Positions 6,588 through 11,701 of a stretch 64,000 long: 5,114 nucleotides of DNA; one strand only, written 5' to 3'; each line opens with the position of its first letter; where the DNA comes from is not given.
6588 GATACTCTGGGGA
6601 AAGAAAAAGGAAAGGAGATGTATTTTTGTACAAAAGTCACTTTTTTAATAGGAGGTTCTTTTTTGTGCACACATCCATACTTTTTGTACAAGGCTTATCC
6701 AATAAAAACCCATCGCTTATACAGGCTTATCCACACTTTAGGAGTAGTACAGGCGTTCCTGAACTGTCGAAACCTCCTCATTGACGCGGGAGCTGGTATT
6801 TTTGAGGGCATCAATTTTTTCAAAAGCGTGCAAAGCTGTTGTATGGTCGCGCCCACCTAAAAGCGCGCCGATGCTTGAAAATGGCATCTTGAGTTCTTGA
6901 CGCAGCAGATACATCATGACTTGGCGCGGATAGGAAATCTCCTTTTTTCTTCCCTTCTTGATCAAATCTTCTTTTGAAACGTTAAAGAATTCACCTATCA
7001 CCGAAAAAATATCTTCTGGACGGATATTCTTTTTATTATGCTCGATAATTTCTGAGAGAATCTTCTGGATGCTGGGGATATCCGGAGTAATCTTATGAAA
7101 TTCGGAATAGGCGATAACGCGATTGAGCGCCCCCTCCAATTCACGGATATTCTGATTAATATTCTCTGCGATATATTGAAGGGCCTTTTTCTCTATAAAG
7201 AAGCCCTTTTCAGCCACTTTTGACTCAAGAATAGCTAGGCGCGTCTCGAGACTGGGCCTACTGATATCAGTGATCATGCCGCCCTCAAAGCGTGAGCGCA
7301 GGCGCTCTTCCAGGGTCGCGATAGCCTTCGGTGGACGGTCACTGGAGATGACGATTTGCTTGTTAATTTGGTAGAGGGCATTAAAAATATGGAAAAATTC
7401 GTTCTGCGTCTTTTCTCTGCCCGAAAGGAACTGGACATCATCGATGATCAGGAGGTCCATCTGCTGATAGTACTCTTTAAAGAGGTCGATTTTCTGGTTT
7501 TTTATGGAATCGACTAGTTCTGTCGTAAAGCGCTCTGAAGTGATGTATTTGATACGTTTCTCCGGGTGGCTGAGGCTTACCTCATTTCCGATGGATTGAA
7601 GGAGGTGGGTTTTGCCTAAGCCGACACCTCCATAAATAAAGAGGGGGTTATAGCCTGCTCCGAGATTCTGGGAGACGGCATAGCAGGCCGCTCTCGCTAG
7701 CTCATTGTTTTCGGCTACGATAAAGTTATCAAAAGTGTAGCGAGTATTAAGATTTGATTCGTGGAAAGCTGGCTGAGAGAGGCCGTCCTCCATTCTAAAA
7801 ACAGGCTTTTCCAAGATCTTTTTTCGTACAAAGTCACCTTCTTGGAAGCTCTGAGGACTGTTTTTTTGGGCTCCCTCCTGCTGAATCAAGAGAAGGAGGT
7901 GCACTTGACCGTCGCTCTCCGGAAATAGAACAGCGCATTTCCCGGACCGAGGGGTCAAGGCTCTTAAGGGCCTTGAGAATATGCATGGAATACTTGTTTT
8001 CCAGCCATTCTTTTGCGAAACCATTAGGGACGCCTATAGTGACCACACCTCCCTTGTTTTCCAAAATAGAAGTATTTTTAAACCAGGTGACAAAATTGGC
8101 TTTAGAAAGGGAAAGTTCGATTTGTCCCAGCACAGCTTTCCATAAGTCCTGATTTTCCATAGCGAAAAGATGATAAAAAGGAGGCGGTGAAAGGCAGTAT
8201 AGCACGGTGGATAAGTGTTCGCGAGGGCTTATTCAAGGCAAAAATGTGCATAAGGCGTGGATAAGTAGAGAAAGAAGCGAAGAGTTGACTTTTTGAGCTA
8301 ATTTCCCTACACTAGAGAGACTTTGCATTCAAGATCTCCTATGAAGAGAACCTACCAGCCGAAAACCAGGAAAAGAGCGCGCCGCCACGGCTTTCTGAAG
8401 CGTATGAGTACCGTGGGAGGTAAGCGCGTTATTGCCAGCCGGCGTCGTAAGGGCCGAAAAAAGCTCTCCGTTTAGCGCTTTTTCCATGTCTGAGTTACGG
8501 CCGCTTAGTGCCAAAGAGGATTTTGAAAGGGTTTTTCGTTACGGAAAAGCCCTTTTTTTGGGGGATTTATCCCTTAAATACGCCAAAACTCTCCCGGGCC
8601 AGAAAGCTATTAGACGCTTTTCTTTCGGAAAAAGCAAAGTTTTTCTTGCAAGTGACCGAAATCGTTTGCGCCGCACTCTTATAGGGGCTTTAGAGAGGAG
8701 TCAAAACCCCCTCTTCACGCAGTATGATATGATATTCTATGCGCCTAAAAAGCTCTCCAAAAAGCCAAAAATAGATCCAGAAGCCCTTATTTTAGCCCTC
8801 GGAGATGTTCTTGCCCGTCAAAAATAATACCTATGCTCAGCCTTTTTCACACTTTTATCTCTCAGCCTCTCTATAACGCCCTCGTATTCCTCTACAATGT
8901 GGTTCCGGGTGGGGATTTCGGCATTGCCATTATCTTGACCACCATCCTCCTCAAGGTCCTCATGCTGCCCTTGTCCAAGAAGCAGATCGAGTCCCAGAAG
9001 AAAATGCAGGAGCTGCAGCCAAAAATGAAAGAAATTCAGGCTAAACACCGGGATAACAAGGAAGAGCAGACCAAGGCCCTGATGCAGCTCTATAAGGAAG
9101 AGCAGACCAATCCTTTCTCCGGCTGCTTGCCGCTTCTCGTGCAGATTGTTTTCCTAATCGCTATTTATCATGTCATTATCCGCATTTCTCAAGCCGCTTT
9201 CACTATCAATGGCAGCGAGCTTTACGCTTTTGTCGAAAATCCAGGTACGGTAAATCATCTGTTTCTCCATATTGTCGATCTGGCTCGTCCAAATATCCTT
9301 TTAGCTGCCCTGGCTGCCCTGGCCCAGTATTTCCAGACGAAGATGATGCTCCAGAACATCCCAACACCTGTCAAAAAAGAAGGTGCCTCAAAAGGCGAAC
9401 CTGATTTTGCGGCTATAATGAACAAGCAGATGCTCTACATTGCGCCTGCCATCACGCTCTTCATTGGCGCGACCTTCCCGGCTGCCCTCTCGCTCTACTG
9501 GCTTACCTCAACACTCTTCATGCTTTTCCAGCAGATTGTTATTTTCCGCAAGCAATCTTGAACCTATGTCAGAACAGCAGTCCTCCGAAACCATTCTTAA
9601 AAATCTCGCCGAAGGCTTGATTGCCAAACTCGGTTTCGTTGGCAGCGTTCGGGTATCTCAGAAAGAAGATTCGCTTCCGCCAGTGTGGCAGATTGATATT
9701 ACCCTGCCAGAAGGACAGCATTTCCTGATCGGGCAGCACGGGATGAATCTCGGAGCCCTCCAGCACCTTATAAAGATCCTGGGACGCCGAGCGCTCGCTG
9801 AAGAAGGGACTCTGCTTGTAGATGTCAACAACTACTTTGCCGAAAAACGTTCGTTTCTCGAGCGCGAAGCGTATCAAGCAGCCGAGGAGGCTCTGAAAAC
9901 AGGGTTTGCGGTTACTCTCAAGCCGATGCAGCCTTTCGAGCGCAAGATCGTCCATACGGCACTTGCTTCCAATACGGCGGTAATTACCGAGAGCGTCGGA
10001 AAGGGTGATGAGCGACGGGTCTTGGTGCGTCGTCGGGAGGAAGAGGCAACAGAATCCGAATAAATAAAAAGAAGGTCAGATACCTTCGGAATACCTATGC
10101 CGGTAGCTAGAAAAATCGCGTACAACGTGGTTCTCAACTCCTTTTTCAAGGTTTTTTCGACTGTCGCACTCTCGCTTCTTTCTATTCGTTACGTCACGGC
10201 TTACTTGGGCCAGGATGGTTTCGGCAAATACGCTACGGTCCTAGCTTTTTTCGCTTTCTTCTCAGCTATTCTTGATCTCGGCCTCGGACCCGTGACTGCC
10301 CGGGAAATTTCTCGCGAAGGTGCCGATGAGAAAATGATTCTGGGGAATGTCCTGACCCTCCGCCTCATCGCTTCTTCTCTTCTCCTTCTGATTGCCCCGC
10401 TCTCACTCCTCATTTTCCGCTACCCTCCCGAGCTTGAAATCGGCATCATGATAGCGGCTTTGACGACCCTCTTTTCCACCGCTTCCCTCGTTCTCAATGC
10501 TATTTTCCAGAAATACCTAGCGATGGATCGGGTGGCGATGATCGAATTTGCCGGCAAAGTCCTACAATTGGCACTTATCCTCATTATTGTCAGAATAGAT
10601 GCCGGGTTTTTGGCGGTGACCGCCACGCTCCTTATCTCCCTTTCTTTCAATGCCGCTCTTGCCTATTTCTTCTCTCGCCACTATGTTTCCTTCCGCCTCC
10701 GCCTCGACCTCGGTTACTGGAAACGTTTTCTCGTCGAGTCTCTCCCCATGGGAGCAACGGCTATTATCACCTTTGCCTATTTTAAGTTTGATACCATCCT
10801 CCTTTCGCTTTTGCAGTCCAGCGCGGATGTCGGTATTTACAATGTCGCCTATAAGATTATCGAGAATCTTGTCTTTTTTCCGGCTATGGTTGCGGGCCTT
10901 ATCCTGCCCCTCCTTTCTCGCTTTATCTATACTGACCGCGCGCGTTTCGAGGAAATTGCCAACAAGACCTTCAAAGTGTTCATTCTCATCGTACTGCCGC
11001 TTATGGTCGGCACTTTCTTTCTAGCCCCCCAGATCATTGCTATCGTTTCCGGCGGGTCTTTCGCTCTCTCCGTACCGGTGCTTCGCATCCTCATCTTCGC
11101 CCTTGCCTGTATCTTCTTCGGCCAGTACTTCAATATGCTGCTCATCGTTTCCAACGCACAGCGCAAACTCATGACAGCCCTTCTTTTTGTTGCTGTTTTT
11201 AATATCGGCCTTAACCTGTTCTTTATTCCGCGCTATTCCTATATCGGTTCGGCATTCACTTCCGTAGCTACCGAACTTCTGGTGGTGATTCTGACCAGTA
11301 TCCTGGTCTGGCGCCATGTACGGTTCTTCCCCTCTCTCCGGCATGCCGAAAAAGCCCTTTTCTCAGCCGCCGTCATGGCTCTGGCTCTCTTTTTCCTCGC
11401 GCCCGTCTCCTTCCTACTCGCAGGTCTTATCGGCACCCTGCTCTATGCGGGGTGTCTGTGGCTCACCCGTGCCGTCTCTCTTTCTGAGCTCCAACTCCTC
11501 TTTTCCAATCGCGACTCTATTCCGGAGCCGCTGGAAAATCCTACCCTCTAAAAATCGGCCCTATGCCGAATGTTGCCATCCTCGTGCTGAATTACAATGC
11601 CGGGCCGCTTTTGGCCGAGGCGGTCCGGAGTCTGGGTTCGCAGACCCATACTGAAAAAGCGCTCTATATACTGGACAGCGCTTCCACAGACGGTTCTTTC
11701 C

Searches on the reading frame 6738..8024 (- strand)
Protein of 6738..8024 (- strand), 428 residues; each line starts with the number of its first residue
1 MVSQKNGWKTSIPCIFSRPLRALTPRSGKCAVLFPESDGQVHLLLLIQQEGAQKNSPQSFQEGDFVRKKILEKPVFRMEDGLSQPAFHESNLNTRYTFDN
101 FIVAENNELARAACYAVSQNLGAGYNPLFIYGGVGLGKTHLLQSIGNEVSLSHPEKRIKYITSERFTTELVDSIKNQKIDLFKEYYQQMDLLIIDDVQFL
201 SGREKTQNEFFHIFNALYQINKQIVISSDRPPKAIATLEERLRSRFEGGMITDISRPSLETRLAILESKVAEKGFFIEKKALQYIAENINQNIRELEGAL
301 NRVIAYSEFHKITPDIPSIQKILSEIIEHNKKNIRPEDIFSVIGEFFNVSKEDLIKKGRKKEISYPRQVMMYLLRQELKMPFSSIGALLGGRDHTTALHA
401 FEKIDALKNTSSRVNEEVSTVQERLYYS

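Call 8: search_protein_families(library=pfam, proteins=[window:6738-8024:-])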
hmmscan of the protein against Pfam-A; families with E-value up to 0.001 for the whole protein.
window:6738-8024:- (428 aa): 7 families
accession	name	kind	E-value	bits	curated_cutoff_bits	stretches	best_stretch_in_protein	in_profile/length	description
PF00308.24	Bac_DnaA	-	2.4e-68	229.8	23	1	92-253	1-162/162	Bacterial DnaA ATPAse domain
PF08299.17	Bac_DnaA_C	-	1.5e-23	83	31.5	1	336-404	1-69/69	Bacterial dnaA protein helix-turn-helix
PF01695.23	IstB_IS21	-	7.6e-09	35.9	24.1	1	128-231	95-195/238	IstB-like ATP binding protein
PF13173.12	AAA_14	-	1.5e-05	25.4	27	1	126-212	3-86/129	AAA domain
PF00004.35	AAA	-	7e-05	23.7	21.2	1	129-243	2-124/131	ATPase family associated with various cellular activities (AAA)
PF01637.24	ATPase_2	-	0.00023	21.5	33.2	1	125-237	20-124/225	ATPase domain predominantly from Archaea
PF13401.12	AAA_22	-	0.00026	21.7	27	0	128-216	8-110/130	AAA domain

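Call 9: find_encoding_contigs(protein=window:6738-8024:-, flank=10000, max_places=6)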
Protein window:6738-8024:- (428 aa): 1 contig read that carries it; 1 place shown.
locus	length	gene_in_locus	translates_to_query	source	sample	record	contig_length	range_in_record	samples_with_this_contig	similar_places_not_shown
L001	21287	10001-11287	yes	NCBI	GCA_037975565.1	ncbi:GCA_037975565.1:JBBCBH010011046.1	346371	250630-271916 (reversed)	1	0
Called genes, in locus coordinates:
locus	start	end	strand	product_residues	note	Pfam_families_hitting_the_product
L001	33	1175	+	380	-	-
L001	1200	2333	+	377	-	-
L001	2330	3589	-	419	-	PF04932:Wzy_C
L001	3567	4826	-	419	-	PF04932:Wzy_C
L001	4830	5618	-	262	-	PF00535:Glycos_transf_2, PF10111:Glyco_tranf_2_2, PF13641:Glyco_tranf_2_3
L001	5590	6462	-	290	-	PF00535:Glycos_transf_2, PF13641:Glyco_tranf_2_3, PF13632:Glyco_trans_2_3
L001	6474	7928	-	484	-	PF01943:Polysacc_synt, PF13440:Polysacc_synt_3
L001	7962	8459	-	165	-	PF01424:R3H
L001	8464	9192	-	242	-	PF02096:60KD_IMP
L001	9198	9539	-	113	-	PF00825:Ribonuclease_P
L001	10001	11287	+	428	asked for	PF00308:Bac_DnaA, PF01695:IstB_IS21, PF13173:AAA_14 (faint), PF08299:Bac_DnaA_C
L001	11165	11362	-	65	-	-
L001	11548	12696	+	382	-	PF00712:DNA_pol3_beta, PF02767:DNA_pol3_beta_2, PF02768:DNA_pol3_beta_3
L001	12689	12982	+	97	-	PF05258:DciA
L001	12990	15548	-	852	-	PF00912:Transgly, PF00905:Transpeptidase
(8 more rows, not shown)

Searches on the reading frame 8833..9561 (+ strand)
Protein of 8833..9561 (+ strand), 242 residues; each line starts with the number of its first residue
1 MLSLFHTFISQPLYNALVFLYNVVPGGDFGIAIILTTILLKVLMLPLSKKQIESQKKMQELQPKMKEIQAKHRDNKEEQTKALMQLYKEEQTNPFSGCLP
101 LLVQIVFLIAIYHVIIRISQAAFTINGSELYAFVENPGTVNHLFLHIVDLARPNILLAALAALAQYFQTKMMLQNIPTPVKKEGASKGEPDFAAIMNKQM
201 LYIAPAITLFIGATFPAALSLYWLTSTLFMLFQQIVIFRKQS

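Call 8: search_protein_families(library=pfam, proteins=[window:8833-9561:+])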
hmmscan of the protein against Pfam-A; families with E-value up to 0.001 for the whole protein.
window:8833-9561:+ (242 aa): 1 family
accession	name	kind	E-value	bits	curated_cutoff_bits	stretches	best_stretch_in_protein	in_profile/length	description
PF02096.25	60KD_IMP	-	4.2e-51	173.6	35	1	29-238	1-162/163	60Kd inner membrane protein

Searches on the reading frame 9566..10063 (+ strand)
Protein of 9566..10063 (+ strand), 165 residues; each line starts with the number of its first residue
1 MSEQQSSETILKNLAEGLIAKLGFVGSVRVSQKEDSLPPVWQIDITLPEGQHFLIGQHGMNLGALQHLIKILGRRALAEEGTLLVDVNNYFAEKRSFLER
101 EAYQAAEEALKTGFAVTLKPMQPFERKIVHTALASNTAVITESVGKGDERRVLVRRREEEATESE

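Call 61: find_homologous_proteins(query=window:9566-10063:+)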
Query window:9566-10063:+ (165 aa): 41 proteins with E <= 0.001 among 504 candidates.
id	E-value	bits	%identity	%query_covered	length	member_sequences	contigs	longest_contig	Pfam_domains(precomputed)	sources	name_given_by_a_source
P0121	3.1e-99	347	100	100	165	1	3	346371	PF01424.29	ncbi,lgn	ncbi:MAG: R3H domain-containing nucleic acid-binding protein [Candidatus Moraniibacteriota bacterium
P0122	1.3e-48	183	60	96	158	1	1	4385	PF01424.29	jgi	jgi:spoIIIJ-associated protein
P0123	1.0e-42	164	54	90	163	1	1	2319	PF01424.29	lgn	-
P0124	4.3e-40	155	50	93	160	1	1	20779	PF01424.29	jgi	jgi:spoIIIJ-associated protein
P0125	1.3e-38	150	46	98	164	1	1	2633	PF01424.29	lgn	-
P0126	1.4e-38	150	48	92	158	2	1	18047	PF01424.29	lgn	-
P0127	5.2e-38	148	51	88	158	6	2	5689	PF01424.29,PF13083.14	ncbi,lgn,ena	-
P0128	2.1e-37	146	50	88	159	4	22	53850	PF01424.29,PF13083.14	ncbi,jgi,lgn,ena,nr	ncbi:MAG: hypothetical protein E6Q53_00765 [Candidatus Moraniibacteriota bacterium]|jgi:predicted RN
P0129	3.9e-37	146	44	98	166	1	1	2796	PF01424.29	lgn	-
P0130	4.9e-37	145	46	90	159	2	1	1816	PF01424.29,PF13083.14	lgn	-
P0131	2.2e-36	143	45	98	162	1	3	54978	PF01424.29,PF13083.14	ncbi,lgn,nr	ncbi:MAG: hypothetical protein HYV45_02285 [Candidatus Moranbacteria bacterium]|nr:hypothetical prot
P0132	1.9e-35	140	44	95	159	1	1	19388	PF01424.29,PF13083.14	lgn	-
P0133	3.1e-35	139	47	84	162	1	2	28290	PF01424.29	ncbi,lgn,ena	ncbi:MAG: R3H domain-containing nucleic acid-binding protein [Patescibacteria group bacterium]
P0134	2.4e-34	137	44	98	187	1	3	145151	PF01424.29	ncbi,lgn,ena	-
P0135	1.4e-33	134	44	91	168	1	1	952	PF01424.29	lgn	-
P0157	7.4e-8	51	37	55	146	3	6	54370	PF01424.29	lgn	-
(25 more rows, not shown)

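Call 62: find_encoding_contigs(protein=P0134, flank=10000, max_places=1)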
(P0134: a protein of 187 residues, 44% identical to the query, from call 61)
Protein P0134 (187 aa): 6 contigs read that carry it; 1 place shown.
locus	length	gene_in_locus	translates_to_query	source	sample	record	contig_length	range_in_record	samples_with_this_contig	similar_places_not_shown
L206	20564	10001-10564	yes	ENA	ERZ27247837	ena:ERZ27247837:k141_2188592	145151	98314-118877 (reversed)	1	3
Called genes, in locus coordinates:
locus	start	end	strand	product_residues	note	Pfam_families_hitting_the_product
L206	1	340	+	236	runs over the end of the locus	PF04794:YdjC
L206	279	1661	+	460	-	PF08014:MATCAP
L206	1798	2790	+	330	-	PF08443:RimK (faint)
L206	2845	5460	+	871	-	PF00912:Transgly, PF00905:Transpeptidase, PF17957:Big_7 (weak)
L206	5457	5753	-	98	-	PF05258:DciA (weak)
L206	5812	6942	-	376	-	PF00712:DNA_pol3_beta, PF02767:DNA_pol3_beta_2, PF02768:DNA_pol3_beta_3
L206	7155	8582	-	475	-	PF11638:DnaA_N, PF00308:Bac_DnaA, PF01695:IstB_IS21, PF00004:AAA (weak), PF08299:Bac_DnaA_C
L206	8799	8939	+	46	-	-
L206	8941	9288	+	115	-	PF00825:Ribonuclease_P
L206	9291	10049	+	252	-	PF02096:60KD_IMP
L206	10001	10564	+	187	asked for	PF01424:R3H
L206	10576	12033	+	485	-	PF01943:Polysacc_synt, PF13440:Polysacc_synt_3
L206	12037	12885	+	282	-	PF00535:Glycos_transf_2, PF13641:Glyco_tranf_2_3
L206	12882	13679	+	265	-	PF00535:Glycos_transf_2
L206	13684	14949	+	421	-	PF04932:Wzy_C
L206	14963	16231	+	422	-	PF04932:Wzy_C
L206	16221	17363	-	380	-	-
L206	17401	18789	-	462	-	PF18895:T4SS_pilin (weak)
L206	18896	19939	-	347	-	PF00268:Ribonuc_red_sm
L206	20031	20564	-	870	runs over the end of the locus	PF03477:ATP-cone, PF00317:Ribonuc_red_lgN, PF02867:Ribonuc_red_lgC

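Call 63: find_encoding_contigs(protein=P0131, flank=10000, max_places=1)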
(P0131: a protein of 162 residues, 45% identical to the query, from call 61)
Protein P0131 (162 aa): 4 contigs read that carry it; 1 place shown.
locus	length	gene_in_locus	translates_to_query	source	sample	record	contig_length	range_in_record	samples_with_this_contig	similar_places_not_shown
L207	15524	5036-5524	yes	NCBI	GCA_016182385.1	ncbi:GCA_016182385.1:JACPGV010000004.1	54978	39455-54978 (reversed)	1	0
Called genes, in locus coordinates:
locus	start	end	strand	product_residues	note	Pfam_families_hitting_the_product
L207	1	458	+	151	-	PF17957:Big_7 (faint)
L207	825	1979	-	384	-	PF00712:DNA_pol3_beta, PF02767:DNA_pol3_beta_2, PF02768:DNA_pol3_beta_3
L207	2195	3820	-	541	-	PF11638:DnaA_N, PF00308:Bac_DnaA, PF01695:IstB_IS21, PF00004:AAA (faint), PF13173:AAA_14 (faint), PF08299:Bac_DnaA_C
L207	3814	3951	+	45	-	PF00468:Ribosomal_L34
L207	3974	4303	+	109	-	PF00825:Ribonuclease_P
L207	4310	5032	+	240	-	PF02096:60KD_IMP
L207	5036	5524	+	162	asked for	PF13083:KH_KhpA-B (weak), PF01424:R3H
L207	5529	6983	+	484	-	PF01943:Polysacc_synt, PF13440:Polysacc_synt_3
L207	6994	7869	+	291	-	PF00535:Glycos_transf_2, PF13641:Glyco_tranf_2_3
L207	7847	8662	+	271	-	PF00535:Glycos_transf_2, PF10111:Glyco_tranf_2_2, PF13641:Glyco_tranf_2_3, PF13712:Glyco_tranf_2_5 (weak)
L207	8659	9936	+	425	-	PF04932:Wzy_C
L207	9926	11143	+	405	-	-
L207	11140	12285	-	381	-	-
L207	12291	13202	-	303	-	PF18895:T4SS_pilin (weak)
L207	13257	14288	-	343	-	PF00268:Ribonuc_red_sm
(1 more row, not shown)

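Call 64: find_encoding_contigs(protein=P0157, flank=10000, max_places=1)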
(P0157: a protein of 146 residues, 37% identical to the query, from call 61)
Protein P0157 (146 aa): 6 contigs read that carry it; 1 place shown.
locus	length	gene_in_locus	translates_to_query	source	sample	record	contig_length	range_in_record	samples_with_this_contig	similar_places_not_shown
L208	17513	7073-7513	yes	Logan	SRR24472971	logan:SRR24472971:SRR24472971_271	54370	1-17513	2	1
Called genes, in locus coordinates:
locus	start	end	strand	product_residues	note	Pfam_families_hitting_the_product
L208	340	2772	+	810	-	PF00912:Transgly, PF00905:Transpeptidase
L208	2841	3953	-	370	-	PF00712:DNA_pol3_beta, PF02767:DNA_pol3_beta_2, PF02768:DNA_pol3_beta_3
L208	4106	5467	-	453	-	PF11638:DnaA_N, PF00308:Bac_DnaA, PF01695:IstB_IS21, PF00004:AAA (weak), PF08299:Bac_DnaA_C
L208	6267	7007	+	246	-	PF02096:60KD_IMP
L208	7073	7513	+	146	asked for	PF01424:R3H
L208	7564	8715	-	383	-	-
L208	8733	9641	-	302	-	PF18895:T4SS_pilin (weak)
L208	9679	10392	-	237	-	-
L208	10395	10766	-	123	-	-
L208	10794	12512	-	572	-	PF01935:DUF87, PF12846:AAA_10 (faint), PF19044:P-loop_TraG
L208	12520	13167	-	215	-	PF26593:TraC-like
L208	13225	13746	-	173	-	PF12666:PrgI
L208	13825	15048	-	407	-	-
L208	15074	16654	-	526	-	-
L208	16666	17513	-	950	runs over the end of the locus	-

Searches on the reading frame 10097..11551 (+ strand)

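Call 8: search_protein_families(library=pfam, proteins=[window:10097-11551:+])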
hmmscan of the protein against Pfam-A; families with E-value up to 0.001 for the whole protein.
window:10097-11551:+ (484 aa): 3 families
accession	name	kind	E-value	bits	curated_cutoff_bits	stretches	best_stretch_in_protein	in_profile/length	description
PF01943.22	Polysacc_synt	-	1.7e-27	97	28.2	1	22-276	15-273/274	Polysaccharide biosynthesis protein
PF13440.11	Polysacc_synt_3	-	1.3e-24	87.4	23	1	37-326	6-292/293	Polysaccharide biosynthesis protein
PF01554.23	MatE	-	0.00014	22.1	24.9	1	217-373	1-159/161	MatE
